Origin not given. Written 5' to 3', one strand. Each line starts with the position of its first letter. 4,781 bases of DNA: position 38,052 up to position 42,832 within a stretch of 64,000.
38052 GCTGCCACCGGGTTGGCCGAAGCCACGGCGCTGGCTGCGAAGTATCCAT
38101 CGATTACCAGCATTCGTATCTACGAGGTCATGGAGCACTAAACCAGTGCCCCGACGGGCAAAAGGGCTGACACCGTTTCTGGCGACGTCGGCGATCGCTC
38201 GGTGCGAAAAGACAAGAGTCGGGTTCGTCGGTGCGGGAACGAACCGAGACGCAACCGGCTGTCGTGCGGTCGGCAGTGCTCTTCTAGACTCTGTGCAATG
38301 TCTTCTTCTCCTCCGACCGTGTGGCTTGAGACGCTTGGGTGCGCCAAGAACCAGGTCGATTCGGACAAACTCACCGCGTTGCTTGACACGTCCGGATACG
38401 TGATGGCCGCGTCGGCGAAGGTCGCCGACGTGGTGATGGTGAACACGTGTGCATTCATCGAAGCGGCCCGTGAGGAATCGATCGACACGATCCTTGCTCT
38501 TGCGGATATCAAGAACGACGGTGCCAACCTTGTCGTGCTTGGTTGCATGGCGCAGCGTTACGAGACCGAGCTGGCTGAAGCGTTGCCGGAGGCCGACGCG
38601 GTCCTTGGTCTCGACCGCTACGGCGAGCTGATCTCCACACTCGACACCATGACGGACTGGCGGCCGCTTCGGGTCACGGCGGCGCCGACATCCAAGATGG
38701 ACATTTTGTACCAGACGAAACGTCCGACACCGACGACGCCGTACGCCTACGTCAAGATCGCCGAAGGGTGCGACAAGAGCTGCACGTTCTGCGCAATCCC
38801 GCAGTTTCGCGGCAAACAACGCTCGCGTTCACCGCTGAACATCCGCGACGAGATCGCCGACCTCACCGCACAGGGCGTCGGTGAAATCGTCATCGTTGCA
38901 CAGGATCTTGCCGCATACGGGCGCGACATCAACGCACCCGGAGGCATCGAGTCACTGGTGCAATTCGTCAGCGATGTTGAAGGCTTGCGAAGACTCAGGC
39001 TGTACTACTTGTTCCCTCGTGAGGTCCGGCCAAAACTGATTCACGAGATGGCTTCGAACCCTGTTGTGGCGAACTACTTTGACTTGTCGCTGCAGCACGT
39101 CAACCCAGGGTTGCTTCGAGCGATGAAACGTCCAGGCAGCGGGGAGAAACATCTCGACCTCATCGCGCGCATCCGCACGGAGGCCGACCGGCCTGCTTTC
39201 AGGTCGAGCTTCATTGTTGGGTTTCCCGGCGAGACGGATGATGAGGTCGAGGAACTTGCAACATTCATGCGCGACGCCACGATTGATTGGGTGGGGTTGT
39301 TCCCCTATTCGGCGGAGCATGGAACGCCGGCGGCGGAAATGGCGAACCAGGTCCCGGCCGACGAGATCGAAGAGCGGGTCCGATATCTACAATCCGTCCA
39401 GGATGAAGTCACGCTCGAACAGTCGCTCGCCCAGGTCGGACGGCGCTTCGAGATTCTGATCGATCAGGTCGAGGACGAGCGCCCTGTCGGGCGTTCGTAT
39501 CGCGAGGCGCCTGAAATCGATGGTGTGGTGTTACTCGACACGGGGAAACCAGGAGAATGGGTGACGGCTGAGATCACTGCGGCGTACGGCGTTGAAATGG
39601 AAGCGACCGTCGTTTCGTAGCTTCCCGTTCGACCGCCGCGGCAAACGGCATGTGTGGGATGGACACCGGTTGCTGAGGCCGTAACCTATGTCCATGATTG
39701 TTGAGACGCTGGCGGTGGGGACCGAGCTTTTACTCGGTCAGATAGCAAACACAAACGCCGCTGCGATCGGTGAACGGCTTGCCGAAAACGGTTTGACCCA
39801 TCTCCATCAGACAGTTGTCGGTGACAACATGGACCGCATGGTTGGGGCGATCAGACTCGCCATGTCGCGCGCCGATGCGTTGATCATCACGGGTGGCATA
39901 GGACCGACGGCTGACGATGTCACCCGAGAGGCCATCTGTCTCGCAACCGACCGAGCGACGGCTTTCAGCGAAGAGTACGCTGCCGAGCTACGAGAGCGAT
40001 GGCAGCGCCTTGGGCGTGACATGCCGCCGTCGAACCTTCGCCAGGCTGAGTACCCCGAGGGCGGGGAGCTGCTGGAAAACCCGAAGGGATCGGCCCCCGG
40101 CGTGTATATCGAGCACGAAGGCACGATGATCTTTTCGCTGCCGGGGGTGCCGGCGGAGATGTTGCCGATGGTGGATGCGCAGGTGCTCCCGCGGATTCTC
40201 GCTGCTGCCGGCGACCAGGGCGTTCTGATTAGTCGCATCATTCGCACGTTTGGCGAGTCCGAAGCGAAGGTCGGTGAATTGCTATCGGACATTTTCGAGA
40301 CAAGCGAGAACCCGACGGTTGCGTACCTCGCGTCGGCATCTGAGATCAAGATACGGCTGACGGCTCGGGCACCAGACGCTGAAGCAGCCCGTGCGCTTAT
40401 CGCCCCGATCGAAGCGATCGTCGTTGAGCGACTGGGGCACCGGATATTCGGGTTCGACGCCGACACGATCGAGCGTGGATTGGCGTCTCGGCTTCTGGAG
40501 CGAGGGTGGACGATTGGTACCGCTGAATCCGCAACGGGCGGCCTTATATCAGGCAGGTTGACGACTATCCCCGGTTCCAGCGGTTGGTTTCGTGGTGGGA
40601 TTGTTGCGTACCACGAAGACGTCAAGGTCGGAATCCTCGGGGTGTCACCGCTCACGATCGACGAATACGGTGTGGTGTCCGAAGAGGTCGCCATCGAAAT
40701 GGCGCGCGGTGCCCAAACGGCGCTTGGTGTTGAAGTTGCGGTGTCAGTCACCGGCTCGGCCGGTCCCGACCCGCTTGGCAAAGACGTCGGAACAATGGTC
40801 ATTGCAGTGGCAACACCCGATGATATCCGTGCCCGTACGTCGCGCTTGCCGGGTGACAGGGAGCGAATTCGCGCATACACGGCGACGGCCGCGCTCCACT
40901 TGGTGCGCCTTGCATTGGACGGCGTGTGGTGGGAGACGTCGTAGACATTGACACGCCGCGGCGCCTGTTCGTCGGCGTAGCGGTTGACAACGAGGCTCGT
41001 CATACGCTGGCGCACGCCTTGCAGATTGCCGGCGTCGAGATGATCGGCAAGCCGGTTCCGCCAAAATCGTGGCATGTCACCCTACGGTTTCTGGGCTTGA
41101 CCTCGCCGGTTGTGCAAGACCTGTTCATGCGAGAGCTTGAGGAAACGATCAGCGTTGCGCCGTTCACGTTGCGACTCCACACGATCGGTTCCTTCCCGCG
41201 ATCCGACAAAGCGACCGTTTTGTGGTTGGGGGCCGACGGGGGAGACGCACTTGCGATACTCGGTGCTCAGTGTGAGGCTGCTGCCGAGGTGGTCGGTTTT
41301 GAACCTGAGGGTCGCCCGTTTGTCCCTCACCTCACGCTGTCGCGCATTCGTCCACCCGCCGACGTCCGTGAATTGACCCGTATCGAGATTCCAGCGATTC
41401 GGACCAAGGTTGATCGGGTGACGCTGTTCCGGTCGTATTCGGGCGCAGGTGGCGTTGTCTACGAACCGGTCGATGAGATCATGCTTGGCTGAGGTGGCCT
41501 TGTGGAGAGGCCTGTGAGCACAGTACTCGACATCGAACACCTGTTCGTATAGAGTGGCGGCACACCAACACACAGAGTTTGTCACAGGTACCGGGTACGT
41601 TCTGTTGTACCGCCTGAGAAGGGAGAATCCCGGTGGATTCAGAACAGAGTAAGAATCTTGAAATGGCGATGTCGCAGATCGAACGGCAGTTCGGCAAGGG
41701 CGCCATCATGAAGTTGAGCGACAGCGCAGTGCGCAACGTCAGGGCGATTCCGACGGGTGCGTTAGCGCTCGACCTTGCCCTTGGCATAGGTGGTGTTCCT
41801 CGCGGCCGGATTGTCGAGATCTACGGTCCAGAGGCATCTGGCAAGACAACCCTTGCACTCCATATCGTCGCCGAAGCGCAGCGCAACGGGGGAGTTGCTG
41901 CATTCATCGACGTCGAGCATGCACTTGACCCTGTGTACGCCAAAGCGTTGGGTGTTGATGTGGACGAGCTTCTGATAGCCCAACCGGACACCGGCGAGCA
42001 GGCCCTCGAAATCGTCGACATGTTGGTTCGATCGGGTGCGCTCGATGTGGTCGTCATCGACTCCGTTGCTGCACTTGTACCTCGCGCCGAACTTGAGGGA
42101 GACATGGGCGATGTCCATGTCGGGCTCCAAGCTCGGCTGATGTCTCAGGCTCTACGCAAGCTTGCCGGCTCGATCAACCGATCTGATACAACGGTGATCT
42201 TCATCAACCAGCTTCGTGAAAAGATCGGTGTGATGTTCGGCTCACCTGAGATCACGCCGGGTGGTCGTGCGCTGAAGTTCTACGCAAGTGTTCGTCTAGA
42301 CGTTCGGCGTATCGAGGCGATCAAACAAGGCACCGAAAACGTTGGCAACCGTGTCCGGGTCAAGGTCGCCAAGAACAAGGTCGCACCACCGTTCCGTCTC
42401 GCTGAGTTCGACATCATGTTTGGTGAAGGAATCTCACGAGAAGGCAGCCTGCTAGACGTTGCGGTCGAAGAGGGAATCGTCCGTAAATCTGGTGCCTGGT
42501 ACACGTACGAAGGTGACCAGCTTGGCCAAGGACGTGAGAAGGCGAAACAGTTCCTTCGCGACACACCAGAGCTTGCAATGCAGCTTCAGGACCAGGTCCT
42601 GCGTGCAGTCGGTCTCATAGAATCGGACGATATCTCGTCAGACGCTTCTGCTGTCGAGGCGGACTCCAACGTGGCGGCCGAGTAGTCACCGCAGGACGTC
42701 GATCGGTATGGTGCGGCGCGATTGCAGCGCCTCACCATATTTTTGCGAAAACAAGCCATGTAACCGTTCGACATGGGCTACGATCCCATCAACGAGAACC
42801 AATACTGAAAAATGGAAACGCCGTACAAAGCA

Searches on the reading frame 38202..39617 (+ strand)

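Call 22: search_protein_families(library=pfam, proteins=[window:38202-39617:+], max_evalue=0.001)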
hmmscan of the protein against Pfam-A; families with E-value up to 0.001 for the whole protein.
window:38202-39617:+ (472 aa): 3 families
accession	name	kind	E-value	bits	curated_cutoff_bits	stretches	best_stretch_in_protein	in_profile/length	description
PF00919.26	UPF0004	-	2.3e-27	95.3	27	1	40-136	2-98/98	Uncharacterized protein family UPF0004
PF04055.27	Radical_SAM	-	1.7e-20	74.3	29.5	1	185-355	2-165/166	Radical SAM superfamily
PF18693.7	TRAM_2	-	8.9e-16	58.3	27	1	412-471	1-63/63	TRAM domain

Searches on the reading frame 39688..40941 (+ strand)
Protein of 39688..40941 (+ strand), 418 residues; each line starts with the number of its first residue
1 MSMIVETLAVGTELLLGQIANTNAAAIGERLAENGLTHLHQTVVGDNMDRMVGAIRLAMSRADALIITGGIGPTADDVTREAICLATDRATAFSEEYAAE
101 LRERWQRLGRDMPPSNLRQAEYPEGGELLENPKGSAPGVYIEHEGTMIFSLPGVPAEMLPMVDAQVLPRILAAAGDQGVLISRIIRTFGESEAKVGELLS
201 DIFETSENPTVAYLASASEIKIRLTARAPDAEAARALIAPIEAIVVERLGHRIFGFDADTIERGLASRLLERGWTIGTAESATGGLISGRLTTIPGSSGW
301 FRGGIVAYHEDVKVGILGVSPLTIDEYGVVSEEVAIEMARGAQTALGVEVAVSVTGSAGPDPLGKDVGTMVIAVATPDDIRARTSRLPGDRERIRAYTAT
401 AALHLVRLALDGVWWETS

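Call 22: search_protein_families(library=pfam, proteins=[window:39688-40941:+], max_evalue=0.001)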
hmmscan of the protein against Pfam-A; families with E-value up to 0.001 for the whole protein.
window:39688-40941:+ (418 aa): 3 families
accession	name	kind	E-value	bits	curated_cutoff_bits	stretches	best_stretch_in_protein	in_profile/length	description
PF02464.23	CinA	-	8.2e-49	165.6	23.5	1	260-408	3-153/155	Competence-damaged protein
PF00994.29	MoCF_biosynth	-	5e-33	114.3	26.6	1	7-170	2-142/144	Probable molybdopterin binding domain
PF18146.6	CinA_KH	-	1.6e-21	76.6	27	1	182-255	1-73/73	Damage-inducible protein CinA KH domain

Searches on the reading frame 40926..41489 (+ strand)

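Call 22: search_protein_families(library=pfam, proteins=[window:40926-41489:+], max_evalue=0.001)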
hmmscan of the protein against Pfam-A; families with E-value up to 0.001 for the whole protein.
window:40926-41489:+ (188 aa): 2 families
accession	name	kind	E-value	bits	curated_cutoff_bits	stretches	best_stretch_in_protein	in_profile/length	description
PF02834.22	LigT_PEase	-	2.3e-17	63.4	23.3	2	107-179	9-87/87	LigT like Phosphoesterase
PF13563.12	2_5_RNA_ligase2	-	2.8e-14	53.9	27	1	47-171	24-149/152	2'-5' RNA ligase superfamily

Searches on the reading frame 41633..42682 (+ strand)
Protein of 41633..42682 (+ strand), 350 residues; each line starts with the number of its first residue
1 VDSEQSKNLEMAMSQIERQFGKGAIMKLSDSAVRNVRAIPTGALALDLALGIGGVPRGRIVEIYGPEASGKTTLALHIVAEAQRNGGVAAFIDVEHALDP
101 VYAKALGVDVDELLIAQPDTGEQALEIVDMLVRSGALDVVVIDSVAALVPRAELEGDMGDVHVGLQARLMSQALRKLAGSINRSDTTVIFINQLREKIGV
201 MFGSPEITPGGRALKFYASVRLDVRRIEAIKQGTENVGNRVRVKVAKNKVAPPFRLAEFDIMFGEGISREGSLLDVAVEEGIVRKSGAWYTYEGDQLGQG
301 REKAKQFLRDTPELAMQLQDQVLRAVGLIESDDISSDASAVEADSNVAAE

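Call 22: search_protein_families(library=pfam, proteins=[window:41633-42682:+], max_evalue=0.001)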
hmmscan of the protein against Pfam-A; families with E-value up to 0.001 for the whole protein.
window:41633-42682:+ (350 aa): 8 families
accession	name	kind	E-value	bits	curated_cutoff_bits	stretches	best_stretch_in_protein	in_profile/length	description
PF00154.27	RecA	-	4.9e-140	465.9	27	1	7-268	1-262/262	recA bacterial DNA recombination protein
PF21096.2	RecA_C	-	2.2e-22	79.4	27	1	271-326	1-56/57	RecA C-terminal domain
PF06745.19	ATPase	-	1.1e-08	35.2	26.6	1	39-113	1-77/231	KaiC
PF08423.17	Rad51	-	2.2e-07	30.8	22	1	36-226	5-211/244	Rad51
PF13191.12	AAA_16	-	1.1e-05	26.5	32.6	1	56-194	22-141/167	AAA ATPase domain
PF13481.12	AAA_25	-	0.00013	22.1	27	0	55-83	30-58/195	AAA domain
PF13479.12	AAA_24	-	0.00016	22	27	1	61-149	5-77/195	AAA domain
PF01637.24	ATPase_2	-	0.00039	20.7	33.2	1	59-106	21-68/225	ATPase domain predominantly from Archaea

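Call 46: find_homologous_proteins(query=window:41633-42682:+, max_evalue=1e-80)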
Query window:41633-42682:+ (350 aa): 8000 proteins with E <= 1e-80 among 8000 candidates; the best 120 are listed.
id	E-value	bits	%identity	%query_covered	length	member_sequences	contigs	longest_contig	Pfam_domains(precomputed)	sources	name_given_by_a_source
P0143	1.6e-216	736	100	100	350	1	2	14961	PF06745.20,PF08423.18,PF00154.28,PF21096.3,PF27531.1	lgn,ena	-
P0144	4.3e-216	734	100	100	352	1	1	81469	PF06745.20,PF08423.18,PF00154.28,PF21096.3,PF27531.1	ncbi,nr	ncbi:MAG: recombinase RecA [Acidobacteria bacterium]|nr:recombinase RecA [Acidobacteriota bacterium]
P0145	6.0e-216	734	100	100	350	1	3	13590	PF06745.20,PF08423.18,PF00154.28,PF21096.3,PF27531.1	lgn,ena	-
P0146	1.3e-213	726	98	100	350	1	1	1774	PF06745.20,PF08423.18,PF00154.28,PF21096.3,PF27531.1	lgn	-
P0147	4.7e-213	724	98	100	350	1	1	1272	PF06745.20,PF08423.18,PF00154.28,PF21096.3,PF27531.1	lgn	-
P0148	8.3e-212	720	97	100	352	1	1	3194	PF06745.20,PF08423.18,PF00154.28,PF21096.3,PF27531.1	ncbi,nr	ncbi:MAG: recombinase RecA [Acidobacteria bacterium]|nr:recombinase RecA [Acidobacteriota bacterium]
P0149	2.7e-211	719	97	100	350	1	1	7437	PF06745.20,PF08423.18,PF00154.28,PF21096.3,PF27531.1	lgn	-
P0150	2.8e-202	689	93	99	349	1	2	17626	PF06745.20,PF08423.18,PF00154.28,PF21096.3,PF27531.1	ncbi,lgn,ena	-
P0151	2.1e-201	686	93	100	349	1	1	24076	PF06745.20,PF08423.18,PF00154.28,PF21096.3,PF27531.1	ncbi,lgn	-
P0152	2.3e-201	686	93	100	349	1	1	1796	PF06745.20,PF08423.18,PF00154.28,PF21096.3,PF27531.1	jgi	-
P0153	2.4e-201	686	92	100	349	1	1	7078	PF06745.20,PF08423.18,PF00154.28,PF21096.3,PF27531.1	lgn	-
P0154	4.0e-201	685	92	100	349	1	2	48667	PF06745.20,PF08423.18,PF00154.28,PF21096.3,PF27531.1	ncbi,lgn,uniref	ncbi:RecA protein [hydrothermal vent metagenome]|uniref:RecA protein n=1 Tax=hydrothermal vent metag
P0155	6.0e-201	685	92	100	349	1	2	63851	PF06745.20,PF08423.18,PF00154.28,PF21096.3,PF27531.1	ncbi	-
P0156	7.8e-201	684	92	100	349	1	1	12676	PF06745.20,PF08423.18,PF00154.28,PF21096.3,PF27531.1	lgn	-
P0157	7.9e-201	684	92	100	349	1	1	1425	PF06745.20,PF08423.18,PF00154.28,PF21096.3,PF27531.1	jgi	jgi:recombination protein RecA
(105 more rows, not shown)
